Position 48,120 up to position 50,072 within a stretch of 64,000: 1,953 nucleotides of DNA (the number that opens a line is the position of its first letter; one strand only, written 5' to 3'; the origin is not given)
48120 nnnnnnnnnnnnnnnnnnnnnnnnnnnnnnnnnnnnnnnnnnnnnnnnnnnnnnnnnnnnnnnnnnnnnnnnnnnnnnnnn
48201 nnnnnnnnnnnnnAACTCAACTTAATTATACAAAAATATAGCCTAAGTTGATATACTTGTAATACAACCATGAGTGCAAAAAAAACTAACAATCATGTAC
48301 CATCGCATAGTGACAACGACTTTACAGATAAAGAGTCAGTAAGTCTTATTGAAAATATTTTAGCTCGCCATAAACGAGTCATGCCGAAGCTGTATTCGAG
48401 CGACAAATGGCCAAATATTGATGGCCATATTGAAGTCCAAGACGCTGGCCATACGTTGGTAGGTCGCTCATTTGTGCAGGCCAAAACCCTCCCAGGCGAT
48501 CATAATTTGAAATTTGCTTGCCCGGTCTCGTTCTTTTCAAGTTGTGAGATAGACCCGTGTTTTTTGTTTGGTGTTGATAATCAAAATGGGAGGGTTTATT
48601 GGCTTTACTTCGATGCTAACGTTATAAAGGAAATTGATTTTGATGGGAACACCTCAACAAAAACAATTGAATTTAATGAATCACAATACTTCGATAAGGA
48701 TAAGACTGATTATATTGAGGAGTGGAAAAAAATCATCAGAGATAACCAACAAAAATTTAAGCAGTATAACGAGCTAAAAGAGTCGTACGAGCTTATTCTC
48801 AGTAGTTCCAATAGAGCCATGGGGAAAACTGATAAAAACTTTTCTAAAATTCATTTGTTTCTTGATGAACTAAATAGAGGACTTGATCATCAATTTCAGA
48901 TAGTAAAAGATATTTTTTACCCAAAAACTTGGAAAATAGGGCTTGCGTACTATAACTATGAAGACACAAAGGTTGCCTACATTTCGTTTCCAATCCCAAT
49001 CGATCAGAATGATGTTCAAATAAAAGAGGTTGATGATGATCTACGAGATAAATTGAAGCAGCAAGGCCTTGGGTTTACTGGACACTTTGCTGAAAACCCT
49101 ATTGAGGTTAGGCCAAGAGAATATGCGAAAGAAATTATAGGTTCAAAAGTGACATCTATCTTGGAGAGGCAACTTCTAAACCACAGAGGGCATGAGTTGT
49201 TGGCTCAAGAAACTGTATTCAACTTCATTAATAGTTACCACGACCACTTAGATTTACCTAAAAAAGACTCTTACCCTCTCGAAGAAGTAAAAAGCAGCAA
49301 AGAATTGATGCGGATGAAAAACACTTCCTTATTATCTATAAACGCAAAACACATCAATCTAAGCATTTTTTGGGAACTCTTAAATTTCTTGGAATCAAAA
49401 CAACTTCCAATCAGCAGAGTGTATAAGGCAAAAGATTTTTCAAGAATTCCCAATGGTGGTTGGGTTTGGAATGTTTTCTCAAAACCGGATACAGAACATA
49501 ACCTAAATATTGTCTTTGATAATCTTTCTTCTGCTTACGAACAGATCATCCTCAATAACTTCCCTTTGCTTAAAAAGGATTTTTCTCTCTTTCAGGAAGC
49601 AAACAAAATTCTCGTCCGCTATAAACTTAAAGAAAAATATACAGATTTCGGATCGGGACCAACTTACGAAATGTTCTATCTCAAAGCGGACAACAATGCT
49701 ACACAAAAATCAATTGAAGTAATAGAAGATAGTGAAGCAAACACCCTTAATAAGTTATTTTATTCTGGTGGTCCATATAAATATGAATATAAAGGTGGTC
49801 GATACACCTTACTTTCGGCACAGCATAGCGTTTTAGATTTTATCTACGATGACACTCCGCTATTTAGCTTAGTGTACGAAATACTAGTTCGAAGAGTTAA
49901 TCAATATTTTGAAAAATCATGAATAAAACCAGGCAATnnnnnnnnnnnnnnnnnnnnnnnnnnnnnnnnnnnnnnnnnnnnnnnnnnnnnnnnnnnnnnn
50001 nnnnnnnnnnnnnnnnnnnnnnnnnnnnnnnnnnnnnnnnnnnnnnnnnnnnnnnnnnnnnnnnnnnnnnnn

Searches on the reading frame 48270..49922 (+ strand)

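Call 3: search_protein_families(library=pfam, proteins=[window:48270-49922:+], max_evalue=1)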
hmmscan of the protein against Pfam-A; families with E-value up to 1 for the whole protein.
window:48270-49922:+ (550 aa): 0 families

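Call 4: search_protein_families(library=padloc, proteins=[window:48270-49922:+], max_evalue=1)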
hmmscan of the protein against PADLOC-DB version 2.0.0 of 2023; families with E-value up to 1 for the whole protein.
window:48270-49922:+ (550 aa): 1 family
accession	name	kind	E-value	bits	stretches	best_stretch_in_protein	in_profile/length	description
PDLC00103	GajB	-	0.0027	14.7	1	131-221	155-240/612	UrvD helicase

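Call 6: search_protein_families(library=ncbifam, proteins=[window:48270-49922:+], max_evalue=1)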
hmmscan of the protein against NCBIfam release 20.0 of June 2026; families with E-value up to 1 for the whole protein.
window:48270-49922:+ (550 aa): 0 families

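Call 7: search_protein_families(library=phrogs, proteins=[window:48270-49922:+], max_evalue=1)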
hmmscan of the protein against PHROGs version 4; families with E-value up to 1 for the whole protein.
window:48270-49922:+ (550 aa): 0 families
